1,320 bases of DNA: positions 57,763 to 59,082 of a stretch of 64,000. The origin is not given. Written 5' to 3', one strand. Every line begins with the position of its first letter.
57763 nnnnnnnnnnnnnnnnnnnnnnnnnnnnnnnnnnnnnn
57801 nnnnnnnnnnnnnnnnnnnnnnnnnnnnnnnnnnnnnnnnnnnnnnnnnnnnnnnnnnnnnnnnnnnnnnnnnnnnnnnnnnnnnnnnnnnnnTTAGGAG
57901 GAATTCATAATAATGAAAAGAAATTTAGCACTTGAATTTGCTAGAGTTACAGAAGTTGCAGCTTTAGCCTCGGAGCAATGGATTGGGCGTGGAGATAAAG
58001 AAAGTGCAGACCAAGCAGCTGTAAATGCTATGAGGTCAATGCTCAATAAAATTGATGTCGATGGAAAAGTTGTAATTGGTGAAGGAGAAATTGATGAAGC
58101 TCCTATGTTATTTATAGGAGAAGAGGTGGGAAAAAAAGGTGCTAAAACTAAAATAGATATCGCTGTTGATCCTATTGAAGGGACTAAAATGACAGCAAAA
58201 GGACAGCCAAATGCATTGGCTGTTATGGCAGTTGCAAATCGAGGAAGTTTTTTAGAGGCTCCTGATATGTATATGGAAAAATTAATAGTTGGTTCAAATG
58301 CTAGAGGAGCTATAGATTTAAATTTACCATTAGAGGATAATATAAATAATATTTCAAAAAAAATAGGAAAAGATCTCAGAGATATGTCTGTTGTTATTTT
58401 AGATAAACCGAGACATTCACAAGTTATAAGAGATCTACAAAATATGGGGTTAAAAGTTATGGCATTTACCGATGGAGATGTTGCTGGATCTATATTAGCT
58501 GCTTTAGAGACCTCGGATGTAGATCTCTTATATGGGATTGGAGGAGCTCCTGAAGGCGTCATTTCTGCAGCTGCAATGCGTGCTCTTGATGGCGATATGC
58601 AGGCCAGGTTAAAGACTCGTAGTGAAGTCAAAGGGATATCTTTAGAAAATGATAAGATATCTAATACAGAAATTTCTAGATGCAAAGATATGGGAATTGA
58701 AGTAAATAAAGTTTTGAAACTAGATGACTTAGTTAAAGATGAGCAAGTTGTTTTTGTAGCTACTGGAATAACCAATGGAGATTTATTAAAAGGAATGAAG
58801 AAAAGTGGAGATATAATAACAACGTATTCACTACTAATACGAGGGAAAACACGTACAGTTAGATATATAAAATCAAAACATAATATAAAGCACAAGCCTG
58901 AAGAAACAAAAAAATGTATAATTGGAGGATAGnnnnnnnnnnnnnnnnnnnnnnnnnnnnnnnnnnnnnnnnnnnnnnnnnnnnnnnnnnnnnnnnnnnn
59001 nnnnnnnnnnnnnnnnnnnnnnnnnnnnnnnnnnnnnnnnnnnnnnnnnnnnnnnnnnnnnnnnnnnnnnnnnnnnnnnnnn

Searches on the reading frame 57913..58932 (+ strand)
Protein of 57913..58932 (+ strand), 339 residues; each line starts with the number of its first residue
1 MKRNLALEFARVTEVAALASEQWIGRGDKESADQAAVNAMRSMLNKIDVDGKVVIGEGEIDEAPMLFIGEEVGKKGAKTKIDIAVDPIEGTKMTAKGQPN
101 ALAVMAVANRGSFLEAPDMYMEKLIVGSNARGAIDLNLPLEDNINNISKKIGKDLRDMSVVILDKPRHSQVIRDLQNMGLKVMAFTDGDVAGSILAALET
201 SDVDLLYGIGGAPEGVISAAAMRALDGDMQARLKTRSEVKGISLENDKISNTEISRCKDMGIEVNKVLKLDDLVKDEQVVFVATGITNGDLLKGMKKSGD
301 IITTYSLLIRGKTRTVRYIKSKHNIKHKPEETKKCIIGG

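Call 81: search_protein_families(library=pfam, proteins=[window:57913-58932:+], max_evalue=0.001)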
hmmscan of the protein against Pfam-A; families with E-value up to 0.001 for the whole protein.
window:57913-58932:+ (339 aa): 1 family
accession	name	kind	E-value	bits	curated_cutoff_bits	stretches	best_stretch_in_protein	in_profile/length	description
PF03320.18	FBPase_glpX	-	5.7e-133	443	27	1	3-323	1-307/307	Bacterial fructose-1,6-bisphosphatase, glpX-encoded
